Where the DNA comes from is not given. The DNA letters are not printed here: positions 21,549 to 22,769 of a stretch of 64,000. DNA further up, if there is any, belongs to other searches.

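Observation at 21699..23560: Tandem paralogous surface proteins with an internal domain duplication and near-identical 5' segments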

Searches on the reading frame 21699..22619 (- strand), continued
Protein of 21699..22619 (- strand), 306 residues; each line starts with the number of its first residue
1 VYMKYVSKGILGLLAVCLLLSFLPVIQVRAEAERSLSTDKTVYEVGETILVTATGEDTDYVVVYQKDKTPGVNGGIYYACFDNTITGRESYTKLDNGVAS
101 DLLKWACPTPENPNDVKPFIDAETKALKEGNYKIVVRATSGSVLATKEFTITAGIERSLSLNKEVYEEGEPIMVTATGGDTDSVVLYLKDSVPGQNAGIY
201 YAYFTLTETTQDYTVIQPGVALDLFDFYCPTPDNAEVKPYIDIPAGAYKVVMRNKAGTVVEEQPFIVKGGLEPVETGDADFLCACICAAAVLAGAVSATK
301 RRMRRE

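Call 70: search_protein_families(library=pfam, proteins=[P0092, P0059, P0057, P0024, P0019, P0116, P0107, P0083, P0067, P0061], max_evalue=0.001)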
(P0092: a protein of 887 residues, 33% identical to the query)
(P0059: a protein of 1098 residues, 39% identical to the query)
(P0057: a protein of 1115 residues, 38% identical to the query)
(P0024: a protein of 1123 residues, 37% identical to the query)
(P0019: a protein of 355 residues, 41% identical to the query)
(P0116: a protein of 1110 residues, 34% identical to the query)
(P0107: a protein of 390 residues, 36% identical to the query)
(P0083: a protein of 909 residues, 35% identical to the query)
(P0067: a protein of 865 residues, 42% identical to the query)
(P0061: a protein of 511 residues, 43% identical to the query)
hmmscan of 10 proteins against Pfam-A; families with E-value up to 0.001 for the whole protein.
P0092 (887 aa): 2 families
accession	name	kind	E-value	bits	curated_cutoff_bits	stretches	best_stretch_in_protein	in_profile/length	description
PF17751.7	SKICH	-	5.5e-09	36.9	23.4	0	352-440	7-98/103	SKICH domain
PF17808.7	fn3_PAP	-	0.00038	21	33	0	255-281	15-41/118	Fn3-like domain from Purple Acid Phosphatase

P0059 (1098 aa): 2 families
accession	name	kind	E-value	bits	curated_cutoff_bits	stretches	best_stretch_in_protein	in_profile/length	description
PF00149.33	Metallophos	-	3e-10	41.3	21.5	1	626-827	2-189/191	Calcineurin-like phosphoesterase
PF17751.7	SKICH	-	4.1e-05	24.5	23.4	0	63-122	26-85/103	SKICH domain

P0057 (1115 aa): 1 family
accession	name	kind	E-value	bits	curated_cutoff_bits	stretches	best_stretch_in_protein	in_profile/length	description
PF00149.33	Metallophos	-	8.7e-14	52.8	21.5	1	639-844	5-190/191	Calcineurin-like phosphoesterase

P0024 (1123 aa): 3 families
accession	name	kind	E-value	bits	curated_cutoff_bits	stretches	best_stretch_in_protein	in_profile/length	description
PF18989.5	DUF5722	-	1.5e-83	281.3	30.5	1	332-745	2-388/393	Family of unknown function (DUF5722)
PF02368.24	Big_2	-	4.2e-06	27.1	22.8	1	49-111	20-78/79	Bacterial Ig-like domain (group 2)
PF17751.7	SKICH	-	0.00065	20.6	23.4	0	815-827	28-40/103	SKICH domain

P0019 (355 aa): 7 families
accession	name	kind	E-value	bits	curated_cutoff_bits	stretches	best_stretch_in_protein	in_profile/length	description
PF17751.7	SKICH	-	1e-10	42.5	23.4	0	141-234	1-91/103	SKICH domain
PF22356.1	MACPF_b-prism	-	3.1e-08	34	26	0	158-235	59-133/150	MACPF/perforin-like, beta-prism domain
PF14344.12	DUF4397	-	7.4e-08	33.4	30.6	1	214-266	32-82/119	Domain of unknown function (DUF4397)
PF05579.19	Peptidase_S32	-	8.8e-05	22.3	24.7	0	20-86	126-194/297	Equine arteritis virus serine endopeptidase S32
PF16562.11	HECW_N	-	9.3e-05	22.9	26.7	0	141-197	17-69/120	N-terminal domain of E3 ubiquitin-protein ligase HECW1 and 2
PF17802.7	SpaA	-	0.0005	20.6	23.1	0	198-263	27-89/91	Prealbumin-like fold domain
PF09912.14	DUF2141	-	0.0009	19.6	24.4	0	197-236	27-66/112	Uncharacterized protein conserved in bacteria (DUF2141)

P0116 (1110 aa): 1 family
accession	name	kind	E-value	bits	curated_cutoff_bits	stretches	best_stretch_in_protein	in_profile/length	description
PF00149.33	Metallophos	-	2.8e-13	51.1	21.5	1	651-850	3-189/191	Calcineurin-like phosphoesterase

P0107 (390 aa): 1 family
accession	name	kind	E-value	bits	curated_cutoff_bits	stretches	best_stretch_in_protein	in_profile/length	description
PF17751.7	SKICH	-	2.5e-06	28.4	23.4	0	59-81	29-52/103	SKICH domain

P0083 (909 aa): 2 families
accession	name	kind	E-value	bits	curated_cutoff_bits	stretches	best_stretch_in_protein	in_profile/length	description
PF00149.33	Metallophos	-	1.9e-13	51.7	21.5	1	460-664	3-189/191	Calcineurin-like phosphoesterase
PF17751.7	SKICH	-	7.2e-05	23.7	23.4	0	60-77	27-44/103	SKICH domain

P0067 (865 aa): 3 families
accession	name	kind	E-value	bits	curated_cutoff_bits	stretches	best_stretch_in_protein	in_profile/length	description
PF02368.24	Big_2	-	2.2e-16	60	22.8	2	122-162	31-71/79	Bacterial Ig-like domain (group 2)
PF00149.33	Metallophos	-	3.2e-09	37.9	21.5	1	584-786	5-190/191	Calcineurin-like phosphoesterase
PF22359.2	Big-like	-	4.8e-06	27.1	27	0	131-165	7-41/48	Bacterial Ig-like domain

P0061 (511 aa): 1 family
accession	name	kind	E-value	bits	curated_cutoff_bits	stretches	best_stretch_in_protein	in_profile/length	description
PF17751.7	SKICH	-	0.00087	20.2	23.4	0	288-319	24-55/103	SKICH domain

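Call 78: find_encoding_contigs(protein=P0170, flank=2000, max_places=3)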
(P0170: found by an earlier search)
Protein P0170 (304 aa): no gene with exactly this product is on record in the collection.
